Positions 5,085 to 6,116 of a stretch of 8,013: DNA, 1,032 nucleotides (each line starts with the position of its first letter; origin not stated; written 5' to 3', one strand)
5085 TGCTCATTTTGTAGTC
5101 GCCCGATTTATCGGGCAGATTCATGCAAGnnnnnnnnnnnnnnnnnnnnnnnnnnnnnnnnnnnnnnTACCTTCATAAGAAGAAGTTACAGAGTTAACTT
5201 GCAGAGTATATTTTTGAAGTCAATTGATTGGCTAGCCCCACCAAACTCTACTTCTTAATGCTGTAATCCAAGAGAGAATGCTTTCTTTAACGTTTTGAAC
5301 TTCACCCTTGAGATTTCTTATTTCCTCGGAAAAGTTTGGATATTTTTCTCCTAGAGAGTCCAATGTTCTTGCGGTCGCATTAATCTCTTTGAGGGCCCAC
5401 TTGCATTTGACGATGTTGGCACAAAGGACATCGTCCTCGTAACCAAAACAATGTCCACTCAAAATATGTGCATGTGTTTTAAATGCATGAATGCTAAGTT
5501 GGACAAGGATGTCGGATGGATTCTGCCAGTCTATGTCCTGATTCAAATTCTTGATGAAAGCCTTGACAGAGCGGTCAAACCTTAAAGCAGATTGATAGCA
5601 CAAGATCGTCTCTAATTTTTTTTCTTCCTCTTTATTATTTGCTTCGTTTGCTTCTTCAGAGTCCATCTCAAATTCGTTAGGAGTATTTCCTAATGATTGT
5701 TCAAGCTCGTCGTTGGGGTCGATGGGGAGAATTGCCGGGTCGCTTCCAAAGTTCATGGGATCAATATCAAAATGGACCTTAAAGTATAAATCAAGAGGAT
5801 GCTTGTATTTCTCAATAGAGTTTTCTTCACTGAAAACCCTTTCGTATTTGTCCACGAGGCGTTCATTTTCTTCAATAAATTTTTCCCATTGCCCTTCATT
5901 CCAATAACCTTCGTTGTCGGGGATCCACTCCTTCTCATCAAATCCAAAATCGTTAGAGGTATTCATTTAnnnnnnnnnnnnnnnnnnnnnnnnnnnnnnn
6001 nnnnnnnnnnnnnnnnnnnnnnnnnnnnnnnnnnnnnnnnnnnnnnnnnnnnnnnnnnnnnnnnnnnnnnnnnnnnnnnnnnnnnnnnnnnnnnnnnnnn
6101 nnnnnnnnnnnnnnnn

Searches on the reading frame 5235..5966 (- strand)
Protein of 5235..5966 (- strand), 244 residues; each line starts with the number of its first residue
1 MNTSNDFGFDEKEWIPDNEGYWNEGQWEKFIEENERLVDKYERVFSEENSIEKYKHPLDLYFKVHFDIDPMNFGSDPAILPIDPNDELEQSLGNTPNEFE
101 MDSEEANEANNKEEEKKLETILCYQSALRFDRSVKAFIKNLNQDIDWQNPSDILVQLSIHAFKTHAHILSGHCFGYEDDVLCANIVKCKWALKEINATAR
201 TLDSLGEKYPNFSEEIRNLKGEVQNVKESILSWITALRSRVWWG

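Call 3: search_protein_families(library=pfam, proteins=[window:5235-5966:-], max_evalue=0.01)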
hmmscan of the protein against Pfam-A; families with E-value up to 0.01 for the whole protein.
window:5235-5966:- (244 aa): 0 families

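Call 4: search_protein_families(library=ncbifam, proteins=[window:5235-5966:-], max_evalue=0.01)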
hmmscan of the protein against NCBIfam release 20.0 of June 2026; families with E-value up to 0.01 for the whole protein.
window:5235-5966:- (244 aa): 0 families

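Call 5: search_protein_families(library=padloc, proteins=[window:5235-5966:-], max_evalue=1)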
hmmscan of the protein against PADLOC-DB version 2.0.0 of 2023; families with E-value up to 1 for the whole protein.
window:5235-5966:- (244 aa): 0 families

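Call 6: search_protein_families(library=phrogs, proteins=[window:5235-5966:-], max_evalue=1)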
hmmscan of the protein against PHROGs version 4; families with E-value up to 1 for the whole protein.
window:5235-5966:- (244 aa): 3 families
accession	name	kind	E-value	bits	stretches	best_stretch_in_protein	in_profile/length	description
phrog_19043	-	unknown function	0.0097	17.3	1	181-228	26-73/99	-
phrog_17841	-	unknown function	0.095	13.7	1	193-231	17-55/66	-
phrog_639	-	transcription regulation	0.23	12.8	1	25-48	70-93/95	transcriptional regulator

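Call 8: search_solved_structures(query=window:5235-5966:-, max_evalue=10, show_alignments=2)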
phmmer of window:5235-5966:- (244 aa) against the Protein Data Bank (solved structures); distinct sequences matched with E-value up to 10: 2.
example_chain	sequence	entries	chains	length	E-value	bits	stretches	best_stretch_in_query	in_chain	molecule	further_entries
6d34_A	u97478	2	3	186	0.71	12.4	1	75-152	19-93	TerC | Terfestatin Biosyntheis Enzyme C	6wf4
1fad_A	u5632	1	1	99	1.1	11.8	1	178-226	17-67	PROTEIN (FADD PROTEIN)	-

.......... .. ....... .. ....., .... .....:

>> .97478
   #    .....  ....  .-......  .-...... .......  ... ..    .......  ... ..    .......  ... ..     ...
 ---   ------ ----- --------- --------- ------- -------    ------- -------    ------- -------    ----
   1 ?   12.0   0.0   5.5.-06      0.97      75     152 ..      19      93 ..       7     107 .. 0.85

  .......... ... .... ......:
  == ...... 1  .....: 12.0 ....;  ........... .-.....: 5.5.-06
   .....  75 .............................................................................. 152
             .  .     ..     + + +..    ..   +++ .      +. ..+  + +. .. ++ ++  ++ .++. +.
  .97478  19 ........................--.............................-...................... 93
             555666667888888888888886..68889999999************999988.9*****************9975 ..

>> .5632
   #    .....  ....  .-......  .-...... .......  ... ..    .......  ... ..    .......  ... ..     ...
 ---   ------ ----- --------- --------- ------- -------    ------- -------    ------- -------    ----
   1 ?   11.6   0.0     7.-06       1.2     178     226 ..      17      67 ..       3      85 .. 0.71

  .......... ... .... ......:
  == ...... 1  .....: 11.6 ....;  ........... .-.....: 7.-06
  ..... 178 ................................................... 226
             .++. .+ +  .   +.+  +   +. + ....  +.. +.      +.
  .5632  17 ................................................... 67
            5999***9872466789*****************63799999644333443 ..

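Call 9: find_homologous_proteins(query=window:5235-5966:-, max_evalue=0.001)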
Query window:5235-5966:- (244 aa): 6 proteins with E <= 0.001 among 221 candidates.
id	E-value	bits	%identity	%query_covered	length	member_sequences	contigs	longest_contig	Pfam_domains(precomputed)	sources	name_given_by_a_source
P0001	3.4e-164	562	100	100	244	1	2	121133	-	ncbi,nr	ncbi:MAG: hypothetical protein HYS08_00015 [Chlamydiae bacterium]|nr:hypothetical protein [Chlamydio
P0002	2.4e-85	304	58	100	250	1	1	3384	-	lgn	-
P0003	9.8e-83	295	57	100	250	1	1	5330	-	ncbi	-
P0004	3.0e-75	271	51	100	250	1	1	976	-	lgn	-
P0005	3.4e-61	225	46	100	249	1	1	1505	-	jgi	jgi:tetratricopeptide (TPR) repeat protein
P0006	4.3e-55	205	44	100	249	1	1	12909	-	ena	-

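Call 10: find_encoding_contigs(protein=P0006, flank=6000)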
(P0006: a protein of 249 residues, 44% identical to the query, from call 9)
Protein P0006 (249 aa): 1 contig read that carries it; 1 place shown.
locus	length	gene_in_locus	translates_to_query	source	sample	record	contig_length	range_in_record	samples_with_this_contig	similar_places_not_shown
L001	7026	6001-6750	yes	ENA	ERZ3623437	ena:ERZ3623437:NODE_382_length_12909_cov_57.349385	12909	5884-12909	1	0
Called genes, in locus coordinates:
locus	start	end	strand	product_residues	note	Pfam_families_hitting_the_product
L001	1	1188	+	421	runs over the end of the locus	PF00330:Aconitase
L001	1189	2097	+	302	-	PF01259:SAICAR_synt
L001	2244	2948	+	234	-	PF00731:AIRC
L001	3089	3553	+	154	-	PF01812:5-FTHF_cyc-lig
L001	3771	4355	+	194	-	PF01909:NTP_transf_2 (weak), PF18765:Polbeta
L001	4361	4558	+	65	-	-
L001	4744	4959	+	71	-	PF15919:HicB_lk_antitox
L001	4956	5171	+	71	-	PF07927:HicA_toxin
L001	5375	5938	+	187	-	PF13191:AAA_16 (weak), PF13207:AAA_17 (faint), PF13238:AAA_18 (weak), PF13671:AAA_33 (faint), PF01202:SKI (faint)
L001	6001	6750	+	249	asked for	-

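Call 11: find_encoding_contigs(protein=P0003, flank=6000)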
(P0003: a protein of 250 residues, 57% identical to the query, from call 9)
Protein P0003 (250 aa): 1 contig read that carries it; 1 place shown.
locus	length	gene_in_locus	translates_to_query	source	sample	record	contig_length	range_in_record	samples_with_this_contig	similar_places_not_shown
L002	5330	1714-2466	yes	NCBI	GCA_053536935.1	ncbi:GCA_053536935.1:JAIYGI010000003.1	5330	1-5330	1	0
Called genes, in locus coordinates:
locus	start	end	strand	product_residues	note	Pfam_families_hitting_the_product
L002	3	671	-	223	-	?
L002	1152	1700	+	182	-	PF13302:Acetyltransf_3, PF13420:Acetyltransf_4 (weak), PF00583:Acetyltransf_1 (weak), PF13523:Acetyltransf_8 (weak)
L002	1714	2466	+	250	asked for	-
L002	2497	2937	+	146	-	PF01035:DNA_binding_1 (faint)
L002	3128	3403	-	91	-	-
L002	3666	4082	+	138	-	-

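Call 12: find_encoding_contigs(protein=P0002, flank=6000)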
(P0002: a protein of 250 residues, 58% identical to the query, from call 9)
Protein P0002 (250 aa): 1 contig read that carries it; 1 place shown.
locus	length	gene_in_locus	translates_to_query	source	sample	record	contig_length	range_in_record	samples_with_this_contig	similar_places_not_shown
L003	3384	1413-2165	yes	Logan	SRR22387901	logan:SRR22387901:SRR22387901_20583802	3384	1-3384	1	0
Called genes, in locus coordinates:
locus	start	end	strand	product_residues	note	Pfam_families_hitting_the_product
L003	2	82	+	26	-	?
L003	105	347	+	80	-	-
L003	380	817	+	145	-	-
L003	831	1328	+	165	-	-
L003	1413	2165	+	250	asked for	-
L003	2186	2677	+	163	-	-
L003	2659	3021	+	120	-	-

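Call 16: find_encoding_contigs(protein=P0001, flank=10000)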
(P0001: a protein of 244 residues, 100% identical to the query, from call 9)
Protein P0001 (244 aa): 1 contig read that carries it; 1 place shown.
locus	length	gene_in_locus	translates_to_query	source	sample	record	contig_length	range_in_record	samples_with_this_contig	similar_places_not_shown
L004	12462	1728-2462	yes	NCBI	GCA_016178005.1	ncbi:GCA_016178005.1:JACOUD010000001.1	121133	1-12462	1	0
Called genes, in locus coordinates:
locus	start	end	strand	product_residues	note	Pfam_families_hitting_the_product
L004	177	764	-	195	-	-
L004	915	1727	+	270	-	PF10127:RlaP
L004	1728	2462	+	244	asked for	-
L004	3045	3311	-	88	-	PF11731:Cdd1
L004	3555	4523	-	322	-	PF01073:3Beta_HSD, PF01370:Epimerase, PF04321:RmlD_sub_bind, PF07993:NAD_binding_4 (faint), PF16363:GDP_Man_Dehyd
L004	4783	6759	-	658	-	PF00324:AA_permease, PF13520:AA_permease_2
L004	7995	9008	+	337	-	PF01547:SBP_bac_1, PF13531:SBP_bac_11, PF13416:SBP_bac_8 (faint)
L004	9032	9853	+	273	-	PF00528:BPD_transp_1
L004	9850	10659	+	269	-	PF00528:BPD_transp_1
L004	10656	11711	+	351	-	PF02463:SMC_N (faint), PF00005:ABC_tran, PF13304:AAA_21 (faint), PF08402:TOBE_2 (faint)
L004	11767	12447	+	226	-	PF12686:DUF3800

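Call 21: search_protein_representatives(alignment_id=A1)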
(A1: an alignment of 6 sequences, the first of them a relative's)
Query: 6 sequences, 250 profile positions. Proteins with E-value up to 0.001 (for the whole library): 206; up to 1e-10: 106; up to 1e-30: 5. The best 150 are listed.
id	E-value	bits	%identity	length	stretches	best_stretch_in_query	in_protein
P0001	4.2e-119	413.0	-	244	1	1-249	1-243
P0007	1.4e-40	155.7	-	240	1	17-250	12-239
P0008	7.3e-35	137.0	-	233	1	19-249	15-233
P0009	3.1e-33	131.7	-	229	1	13-249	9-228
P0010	6.1e-33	130.7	-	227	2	120-250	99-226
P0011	3.9e-30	121.5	-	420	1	2-249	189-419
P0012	6.3e-27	111.0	-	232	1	18-250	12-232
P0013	1.6e-26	109.8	-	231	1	18-249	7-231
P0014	3.8e-26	108.5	-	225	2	102-249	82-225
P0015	1.7e-25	106.3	-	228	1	20-249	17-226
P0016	3.9e-25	105.2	-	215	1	12-210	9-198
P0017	3.2e-24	102.2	-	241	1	20-249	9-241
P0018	5.3e-24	101.4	-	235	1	12-249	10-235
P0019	1.6e-22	96.6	-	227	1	18-249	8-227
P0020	4.6e-22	95.1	-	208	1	21-249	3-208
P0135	5.5e-09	52.3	-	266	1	101-222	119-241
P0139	6.7e-09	52.0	-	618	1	121-249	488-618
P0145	1.5e-08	50.8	-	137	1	18-71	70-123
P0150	6.3e-08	48.8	-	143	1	11-73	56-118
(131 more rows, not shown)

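Call 23: predict_structure(alignment_id=A1)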
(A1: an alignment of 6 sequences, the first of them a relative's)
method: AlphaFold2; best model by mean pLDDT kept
length: 244 residues; sequences in the alignment: 6
mean_pLDDT: 64.8   pTM: 0.54
mean pLDDT of the five models: 64.8, 59.5, 58.9, 57.5, 57.5
residues with pLDDT >= 90: 20; 70-90: 94; 50-70: 65; < 50: 65
segments of 3 or more residues with pLDDT < 50: 1-22, 72-107, 173-175, 242-244
pLDDT, mean of each block of 10 residues (from residue 1): 31 42 58 65 77 62 61 38 34 31 44 65 85 86 72 82 73 52 73 86 88 91 90 77 46
secondary structure, 60 per line:
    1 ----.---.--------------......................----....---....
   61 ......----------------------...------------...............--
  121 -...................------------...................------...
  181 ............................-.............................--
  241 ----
elements in order: H24-45 H50-53 H57-66 H104-118 H122-140 H153-171 H178-208 H210-238

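Call 25: search_protein_families(library=pfam, alignment_id=A2, max_evalue=0.1)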
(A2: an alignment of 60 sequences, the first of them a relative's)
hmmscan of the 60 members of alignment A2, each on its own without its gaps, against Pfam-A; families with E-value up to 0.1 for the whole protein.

A. member 1, P0001 (244 aa): 1 family
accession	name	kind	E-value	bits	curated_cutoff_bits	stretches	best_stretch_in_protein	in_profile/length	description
PF15397.11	DUF4618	-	0.04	13.8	34.9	1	170-232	170-232/258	Domain of unknown function (DUF4618)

B. families by the number of members that match (of 60 scanned): 32 families (the first 25 are shown)
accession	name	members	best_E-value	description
PF05635.17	23S_rRNA_IVP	3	0.00096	23S rRNA-intervening sequence protein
PF13174.12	TPR_6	2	0.038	Tetratricopeptide repeat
PF10955.13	Fin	1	0.0028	Anti-sigma-F factor Fin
PF01335.27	DED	1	0.0033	Death effector domain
PF15079.11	Tsc35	1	0.0038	Testis-specific protein 35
PF23768.1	DUF7167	1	0.004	Domain of unknown function (DUF7167)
PF25143.1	Zn_ribbon_IFT122_C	1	0.0072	IFT122, C-terminal zinc ribbon domain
PF19102.7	DUF5789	1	0.0079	Family of unknown function (DUF5789)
PF05397.17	Med15_fungi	1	0.0092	Mediator complex subunit 15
PF14966.11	DNA_repr_REX1B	1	0.011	DNA repair REX1-B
PF12856.12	ANAPC9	1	0.014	Anaphase-promoting complex subunit 9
PF25695.1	BKRF4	1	0.015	Epstein-Barr virus BKRF4 histone binding protein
PF01920.25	Prefoldin_2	1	0.017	Prefoldin subunit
PF20553.4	Methyltransf_35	1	0.018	Putative O-methyltransferase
PF19317.4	Gag_p24_C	1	0.02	Gag protein p24 C-terminal domain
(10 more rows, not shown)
